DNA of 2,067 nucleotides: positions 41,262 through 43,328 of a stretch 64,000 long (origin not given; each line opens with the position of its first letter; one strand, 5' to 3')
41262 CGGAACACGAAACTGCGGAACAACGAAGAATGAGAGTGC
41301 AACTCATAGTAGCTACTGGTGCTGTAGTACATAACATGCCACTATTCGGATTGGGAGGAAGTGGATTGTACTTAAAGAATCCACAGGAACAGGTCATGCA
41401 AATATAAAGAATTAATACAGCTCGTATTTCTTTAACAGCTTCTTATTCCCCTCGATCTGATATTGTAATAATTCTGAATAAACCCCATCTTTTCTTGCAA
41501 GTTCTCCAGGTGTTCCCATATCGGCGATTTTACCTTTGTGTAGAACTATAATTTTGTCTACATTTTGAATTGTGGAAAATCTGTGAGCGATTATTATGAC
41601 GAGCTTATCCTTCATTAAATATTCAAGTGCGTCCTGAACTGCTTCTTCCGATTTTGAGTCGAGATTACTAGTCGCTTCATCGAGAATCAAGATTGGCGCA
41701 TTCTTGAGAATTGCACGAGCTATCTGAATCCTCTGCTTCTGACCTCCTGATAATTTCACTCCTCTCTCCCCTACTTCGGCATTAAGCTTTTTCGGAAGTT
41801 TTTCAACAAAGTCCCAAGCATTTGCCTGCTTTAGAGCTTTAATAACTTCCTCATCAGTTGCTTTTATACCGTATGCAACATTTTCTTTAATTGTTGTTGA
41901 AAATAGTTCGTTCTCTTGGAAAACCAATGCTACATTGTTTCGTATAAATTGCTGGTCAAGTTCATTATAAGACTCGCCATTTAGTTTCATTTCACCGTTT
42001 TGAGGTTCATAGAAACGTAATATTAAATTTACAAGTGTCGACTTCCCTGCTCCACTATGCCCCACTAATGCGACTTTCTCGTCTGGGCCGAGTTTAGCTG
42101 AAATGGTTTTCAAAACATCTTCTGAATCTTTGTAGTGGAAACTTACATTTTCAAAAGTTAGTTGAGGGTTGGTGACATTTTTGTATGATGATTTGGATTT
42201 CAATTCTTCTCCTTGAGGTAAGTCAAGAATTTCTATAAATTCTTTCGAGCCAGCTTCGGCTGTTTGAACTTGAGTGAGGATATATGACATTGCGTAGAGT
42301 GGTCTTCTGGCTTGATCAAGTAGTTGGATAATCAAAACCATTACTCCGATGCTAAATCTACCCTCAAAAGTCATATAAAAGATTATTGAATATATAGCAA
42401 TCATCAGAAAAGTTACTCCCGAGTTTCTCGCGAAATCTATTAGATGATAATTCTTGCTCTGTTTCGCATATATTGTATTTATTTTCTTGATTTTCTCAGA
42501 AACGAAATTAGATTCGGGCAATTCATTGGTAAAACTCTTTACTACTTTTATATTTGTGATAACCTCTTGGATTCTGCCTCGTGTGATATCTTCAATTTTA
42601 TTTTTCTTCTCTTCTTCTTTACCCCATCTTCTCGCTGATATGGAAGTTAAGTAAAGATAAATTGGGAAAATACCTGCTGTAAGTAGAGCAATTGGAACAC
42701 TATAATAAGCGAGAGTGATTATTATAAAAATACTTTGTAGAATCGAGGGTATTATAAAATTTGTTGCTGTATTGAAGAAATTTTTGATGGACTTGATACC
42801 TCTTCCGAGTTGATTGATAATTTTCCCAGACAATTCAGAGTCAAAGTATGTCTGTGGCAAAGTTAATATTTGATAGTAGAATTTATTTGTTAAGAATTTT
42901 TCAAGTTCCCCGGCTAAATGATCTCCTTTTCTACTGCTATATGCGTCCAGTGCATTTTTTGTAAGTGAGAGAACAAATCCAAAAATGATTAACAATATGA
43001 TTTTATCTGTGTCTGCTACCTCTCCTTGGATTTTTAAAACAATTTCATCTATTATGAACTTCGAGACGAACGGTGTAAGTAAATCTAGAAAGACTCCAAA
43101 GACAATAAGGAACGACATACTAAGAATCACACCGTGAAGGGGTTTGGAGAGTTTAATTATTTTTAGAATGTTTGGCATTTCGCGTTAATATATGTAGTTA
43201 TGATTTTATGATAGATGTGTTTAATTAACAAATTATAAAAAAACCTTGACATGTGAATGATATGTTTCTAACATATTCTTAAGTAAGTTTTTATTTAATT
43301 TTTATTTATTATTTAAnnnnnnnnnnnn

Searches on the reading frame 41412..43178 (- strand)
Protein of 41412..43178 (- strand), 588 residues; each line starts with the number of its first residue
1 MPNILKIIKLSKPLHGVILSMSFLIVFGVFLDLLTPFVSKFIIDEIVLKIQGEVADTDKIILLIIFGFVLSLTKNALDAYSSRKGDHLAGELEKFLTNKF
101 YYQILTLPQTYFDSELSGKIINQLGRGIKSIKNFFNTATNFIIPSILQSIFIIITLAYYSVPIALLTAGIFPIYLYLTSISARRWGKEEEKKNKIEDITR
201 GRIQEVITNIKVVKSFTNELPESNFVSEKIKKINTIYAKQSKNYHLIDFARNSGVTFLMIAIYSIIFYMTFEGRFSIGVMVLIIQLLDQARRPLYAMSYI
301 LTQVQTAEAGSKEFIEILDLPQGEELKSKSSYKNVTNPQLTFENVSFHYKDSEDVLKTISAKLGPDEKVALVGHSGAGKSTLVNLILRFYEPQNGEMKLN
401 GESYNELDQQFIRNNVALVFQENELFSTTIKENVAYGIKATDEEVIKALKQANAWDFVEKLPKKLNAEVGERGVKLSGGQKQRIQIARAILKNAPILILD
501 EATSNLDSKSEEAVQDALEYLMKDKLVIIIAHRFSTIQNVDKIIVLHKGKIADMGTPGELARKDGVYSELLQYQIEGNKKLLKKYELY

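Call 7: search_protein_families(library=pfam, proteins=[window:41412-43178:-], max_evalue=0.01)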
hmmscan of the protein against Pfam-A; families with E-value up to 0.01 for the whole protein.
window:41412-43178:- (588 aa): 13 families
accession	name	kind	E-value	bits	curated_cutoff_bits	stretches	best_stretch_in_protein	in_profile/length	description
PF00005.33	ABC_tran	-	2.8e-35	122.3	25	1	356-504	1-137/137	ABC transporter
PF00664.28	ABC_membrane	-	1.1e-24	88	28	1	23-291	6-271/274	ABC transporter transmembrane region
PF02463.25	SMC_N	-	1.2e-08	35.1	40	1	368-547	26-212/220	RecF/RecN/SMC N terminal domain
PF03193.22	RsgA_GTPase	-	7.3e-06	26.4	30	1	300-388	45-128/174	RsgA GTPase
PF13401.12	AAA_22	-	0.00026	21.7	27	1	369-521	8-104/130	AAA domain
PF13191.12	AAA_16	-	0.00033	21.6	32.6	1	367-523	25-157/167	AAA ATPase domain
PF03266.21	NTPase_1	-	0.00033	21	23.9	0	453-552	64-153/168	NTPase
PF07728.20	AAA_5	-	0.0023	18.4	22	0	369-431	2-66/139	AAA domain (dynein-related subfamily)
PF20720.3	nSTAND3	-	0.0028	17.8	27.2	0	359-422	10-72/155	Novel STAND NTPase 3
PF01926.29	MMR_HSR1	-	0.003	18.1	21.9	0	368-388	1-21/113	50S ribosome-binding GTPase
PF03308.22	MeaB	-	0.0034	16.9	23.1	1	346-386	13-53/273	Methylmalonyl Co-A mutase-associated GTPase MeaB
PF13555.12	AAA_29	-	0.0041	17.3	27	1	363-387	19-43/61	P-loop containing region of AAA domain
PF03215.21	Rad17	-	0.0069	16.8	23.8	0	341-469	17-149/186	Rad17 P-loop domain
